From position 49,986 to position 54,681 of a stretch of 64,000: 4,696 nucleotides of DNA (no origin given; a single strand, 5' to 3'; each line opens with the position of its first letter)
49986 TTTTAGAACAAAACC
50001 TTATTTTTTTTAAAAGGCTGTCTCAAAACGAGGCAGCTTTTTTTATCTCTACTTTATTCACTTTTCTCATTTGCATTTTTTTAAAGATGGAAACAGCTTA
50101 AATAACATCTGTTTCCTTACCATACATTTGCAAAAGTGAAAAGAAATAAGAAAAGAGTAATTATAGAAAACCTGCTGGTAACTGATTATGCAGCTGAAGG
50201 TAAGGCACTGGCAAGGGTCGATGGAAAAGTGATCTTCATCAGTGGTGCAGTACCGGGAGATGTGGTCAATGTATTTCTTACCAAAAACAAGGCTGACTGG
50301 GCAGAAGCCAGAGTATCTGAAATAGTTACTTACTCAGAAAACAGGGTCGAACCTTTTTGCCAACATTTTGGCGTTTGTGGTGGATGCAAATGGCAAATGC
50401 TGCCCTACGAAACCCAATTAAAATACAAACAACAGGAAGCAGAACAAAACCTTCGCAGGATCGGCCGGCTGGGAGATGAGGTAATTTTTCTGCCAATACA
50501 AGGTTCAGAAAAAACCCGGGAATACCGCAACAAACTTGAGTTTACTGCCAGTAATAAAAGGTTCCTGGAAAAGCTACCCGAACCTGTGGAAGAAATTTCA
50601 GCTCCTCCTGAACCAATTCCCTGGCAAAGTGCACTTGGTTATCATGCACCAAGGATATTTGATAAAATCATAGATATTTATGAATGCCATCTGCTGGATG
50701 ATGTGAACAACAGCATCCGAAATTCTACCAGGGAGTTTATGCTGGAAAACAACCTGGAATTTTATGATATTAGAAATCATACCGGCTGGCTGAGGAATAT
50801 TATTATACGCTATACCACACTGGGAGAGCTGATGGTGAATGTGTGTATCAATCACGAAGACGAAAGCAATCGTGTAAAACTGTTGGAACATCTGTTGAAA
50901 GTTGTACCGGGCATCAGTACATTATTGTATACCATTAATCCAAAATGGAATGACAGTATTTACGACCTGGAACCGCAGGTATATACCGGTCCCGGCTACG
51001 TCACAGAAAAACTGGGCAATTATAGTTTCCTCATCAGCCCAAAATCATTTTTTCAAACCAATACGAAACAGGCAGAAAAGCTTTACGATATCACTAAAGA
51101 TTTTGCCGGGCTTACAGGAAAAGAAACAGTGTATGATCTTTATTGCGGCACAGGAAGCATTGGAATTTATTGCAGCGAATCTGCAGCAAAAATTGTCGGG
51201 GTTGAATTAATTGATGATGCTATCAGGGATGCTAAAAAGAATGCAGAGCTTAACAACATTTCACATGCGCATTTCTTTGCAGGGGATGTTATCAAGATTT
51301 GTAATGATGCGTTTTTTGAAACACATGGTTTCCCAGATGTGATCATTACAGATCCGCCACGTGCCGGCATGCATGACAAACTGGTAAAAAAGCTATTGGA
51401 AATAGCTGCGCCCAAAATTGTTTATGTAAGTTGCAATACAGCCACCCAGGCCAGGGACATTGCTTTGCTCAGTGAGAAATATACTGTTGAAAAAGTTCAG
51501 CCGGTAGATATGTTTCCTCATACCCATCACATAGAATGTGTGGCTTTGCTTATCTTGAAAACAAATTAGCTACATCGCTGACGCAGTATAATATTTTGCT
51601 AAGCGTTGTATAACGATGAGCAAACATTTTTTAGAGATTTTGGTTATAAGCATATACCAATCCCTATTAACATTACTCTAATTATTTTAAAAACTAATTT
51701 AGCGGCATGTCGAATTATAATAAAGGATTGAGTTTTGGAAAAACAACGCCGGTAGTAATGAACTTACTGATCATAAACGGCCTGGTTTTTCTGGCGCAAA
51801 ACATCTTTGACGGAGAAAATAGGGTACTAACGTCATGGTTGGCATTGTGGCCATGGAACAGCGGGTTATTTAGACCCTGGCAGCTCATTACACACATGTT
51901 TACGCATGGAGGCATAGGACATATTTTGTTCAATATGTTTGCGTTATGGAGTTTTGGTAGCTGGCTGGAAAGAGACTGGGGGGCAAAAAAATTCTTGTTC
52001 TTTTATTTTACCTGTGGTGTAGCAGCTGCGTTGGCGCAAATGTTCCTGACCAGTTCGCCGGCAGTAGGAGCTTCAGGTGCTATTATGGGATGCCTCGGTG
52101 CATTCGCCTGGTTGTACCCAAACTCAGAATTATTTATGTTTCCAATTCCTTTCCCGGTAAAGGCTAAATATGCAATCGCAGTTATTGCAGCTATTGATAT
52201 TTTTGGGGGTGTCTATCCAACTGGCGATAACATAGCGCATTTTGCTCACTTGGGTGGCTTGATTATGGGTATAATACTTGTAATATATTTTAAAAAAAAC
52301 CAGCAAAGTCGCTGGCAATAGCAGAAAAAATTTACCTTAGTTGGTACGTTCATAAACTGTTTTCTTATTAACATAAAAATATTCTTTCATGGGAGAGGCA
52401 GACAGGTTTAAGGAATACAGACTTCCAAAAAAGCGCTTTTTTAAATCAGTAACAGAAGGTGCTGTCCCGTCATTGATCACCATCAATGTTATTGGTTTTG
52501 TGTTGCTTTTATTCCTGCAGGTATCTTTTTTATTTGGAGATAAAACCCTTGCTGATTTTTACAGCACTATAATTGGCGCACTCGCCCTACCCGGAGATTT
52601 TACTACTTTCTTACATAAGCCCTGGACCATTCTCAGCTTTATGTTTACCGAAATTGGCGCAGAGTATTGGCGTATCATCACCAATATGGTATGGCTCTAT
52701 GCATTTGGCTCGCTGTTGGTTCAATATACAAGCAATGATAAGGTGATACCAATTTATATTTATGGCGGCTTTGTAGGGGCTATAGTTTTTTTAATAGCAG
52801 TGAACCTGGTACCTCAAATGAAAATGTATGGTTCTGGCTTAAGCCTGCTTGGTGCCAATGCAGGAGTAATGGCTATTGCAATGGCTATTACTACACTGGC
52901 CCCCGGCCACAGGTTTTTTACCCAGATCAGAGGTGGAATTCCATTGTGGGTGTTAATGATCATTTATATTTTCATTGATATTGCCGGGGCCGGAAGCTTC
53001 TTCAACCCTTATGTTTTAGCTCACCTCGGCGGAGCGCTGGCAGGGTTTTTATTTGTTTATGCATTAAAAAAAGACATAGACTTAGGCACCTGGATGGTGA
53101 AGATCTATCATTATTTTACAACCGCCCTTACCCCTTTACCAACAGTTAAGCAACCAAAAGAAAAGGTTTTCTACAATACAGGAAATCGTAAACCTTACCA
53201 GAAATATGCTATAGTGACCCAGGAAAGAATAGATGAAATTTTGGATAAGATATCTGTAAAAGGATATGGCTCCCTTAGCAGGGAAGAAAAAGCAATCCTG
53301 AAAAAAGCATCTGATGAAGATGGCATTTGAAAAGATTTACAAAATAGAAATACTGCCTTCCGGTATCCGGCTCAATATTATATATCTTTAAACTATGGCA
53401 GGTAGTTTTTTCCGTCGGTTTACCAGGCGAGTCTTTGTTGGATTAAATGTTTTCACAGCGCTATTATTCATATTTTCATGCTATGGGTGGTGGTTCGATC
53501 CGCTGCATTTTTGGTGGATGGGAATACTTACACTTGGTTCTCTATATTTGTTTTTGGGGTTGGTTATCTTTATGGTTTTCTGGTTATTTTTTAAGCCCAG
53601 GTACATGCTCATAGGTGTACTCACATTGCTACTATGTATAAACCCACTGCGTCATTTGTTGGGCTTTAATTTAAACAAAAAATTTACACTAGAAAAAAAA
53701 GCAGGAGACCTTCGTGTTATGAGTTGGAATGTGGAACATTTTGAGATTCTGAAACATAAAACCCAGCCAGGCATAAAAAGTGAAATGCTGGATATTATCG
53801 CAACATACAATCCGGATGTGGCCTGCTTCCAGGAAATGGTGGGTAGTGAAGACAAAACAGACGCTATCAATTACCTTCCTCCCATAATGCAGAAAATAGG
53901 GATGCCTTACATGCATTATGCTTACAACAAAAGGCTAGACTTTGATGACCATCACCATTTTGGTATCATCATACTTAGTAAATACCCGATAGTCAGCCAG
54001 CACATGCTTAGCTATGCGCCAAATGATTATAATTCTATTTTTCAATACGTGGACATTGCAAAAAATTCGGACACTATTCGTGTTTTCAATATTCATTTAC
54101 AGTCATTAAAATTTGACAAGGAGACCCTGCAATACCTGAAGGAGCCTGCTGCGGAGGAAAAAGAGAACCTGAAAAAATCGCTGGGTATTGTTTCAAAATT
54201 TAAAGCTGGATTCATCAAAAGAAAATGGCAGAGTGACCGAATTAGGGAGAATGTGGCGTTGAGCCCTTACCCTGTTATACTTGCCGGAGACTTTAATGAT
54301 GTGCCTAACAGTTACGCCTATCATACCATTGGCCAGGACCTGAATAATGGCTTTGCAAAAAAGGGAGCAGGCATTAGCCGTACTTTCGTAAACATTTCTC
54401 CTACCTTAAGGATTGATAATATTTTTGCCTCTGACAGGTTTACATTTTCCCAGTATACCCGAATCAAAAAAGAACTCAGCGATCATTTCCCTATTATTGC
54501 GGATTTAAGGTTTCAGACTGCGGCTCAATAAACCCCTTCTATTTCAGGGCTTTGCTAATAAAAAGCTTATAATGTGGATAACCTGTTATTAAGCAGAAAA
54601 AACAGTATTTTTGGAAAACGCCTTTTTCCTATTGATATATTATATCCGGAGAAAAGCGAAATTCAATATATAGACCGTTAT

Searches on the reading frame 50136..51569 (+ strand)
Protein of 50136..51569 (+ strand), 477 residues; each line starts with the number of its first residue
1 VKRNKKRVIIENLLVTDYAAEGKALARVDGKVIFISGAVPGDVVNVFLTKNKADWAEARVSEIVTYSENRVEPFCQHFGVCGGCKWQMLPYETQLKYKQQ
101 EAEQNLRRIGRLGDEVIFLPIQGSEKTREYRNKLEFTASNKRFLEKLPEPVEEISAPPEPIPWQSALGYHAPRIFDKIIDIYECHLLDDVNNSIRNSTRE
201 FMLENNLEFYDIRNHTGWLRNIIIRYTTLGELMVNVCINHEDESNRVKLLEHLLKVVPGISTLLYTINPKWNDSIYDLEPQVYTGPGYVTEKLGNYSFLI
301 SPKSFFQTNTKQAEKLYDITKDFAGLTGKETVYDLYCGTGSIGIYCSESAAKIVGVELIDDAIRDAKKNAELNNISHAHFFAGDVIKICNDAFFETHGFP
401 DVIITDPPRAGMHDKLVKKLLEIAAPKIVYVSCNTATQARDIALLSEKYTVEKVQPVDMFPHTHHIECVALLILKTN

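Call 46: search_protein_families(library=pfam, max_evalue=0.000001, proteins=[window:50136-51569:+])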
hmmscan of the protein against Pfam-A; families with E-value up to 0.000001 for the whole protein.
window:50136-51569:+ (477 aa): 3 families
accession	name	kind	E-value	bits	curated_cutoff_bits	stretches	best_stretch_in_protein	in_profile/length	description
PF05958.17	tRNA_U5-meth_tr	-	4.7e-21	75.6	23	1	300-472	174-354/357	tRNA (Uracil-5-)-methyltransferase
PF13847.12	Methyltransf_31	-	4.1e-09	36.7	27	1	328-436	3-113/145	Methyltransferase domain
PF05175.20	MTS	-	1.7e-07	31.5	23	1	329-424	32-126/170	Methyltransferase small domain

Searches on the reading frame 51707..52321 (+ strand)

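Call 46: search_protein_families(library=pfam, max_evalue=0.000001, proteins=[window:51707-52321:+])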
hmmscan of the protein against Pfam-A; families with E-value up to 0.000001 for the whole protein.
window:51707-52321:+ (204 aa): 2 families
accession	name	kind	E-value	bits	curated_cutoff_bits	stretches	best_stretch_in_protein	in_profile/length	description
PF01694.28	Rhomboid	-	2.4e-36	125.5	22.6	1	56-195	3-140/143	Rhomboid domain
PF08551.15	DUF1751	-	2.2e-08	35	22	1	54-114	5-65/99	Eukaryotic integral membrane protein (DUF1751)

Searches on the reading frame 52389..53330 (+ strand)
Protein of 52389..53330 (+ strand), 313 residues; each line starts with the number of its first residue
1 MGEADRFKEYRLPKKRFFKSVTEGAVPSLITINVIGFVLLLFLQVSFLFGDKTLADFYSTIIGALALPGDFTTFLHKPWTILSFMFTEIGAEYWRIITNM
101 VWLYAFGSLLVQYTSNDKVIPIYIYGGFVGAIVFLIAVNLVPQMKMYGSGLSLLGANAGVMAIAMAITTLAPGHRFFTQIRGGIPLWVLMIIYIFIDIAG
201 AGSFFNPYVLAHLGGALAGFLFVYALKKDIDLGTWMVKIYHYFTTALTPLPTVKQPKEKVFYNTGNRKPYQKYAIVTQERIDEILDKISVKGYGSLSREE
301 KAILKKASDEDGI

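Call 46: search_protein_families(library=pfam, max_evalue=0.000001, proteins=[window:52389-53330:+])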
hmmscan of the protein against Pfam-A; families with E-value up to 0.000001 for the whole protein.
window:52389-53330:+ (313 aa): 2 families
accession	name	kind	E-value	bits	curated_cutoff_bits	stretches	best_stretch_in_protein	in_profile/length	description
PF01694.28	Rhomboid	-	2.8e-11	44.3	22.6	1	77-226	3-140/143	Rhomboid domain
PF20216.3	DUF6576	-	1.9e-08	34.7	27.3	1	277-308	14-45/47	Family of unknown function (DUF6576)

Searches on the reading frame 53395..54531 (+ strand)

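Call 46: search_protein_families(library=pfam, max_evalue=0.000001, proteins=[window:53395-54531:+])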
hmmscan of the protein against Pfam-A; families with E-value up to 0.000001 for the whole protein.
window:53395-54531:+ (378 aa): 1 family
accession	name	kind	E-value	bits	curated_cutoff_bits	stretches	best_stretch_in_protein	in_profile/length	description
PF03372.29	Exo_endo_phos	-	1e-20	74.8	24.5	1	109-364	1-225/225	Endonuclease/Exonuclease/phosphatase family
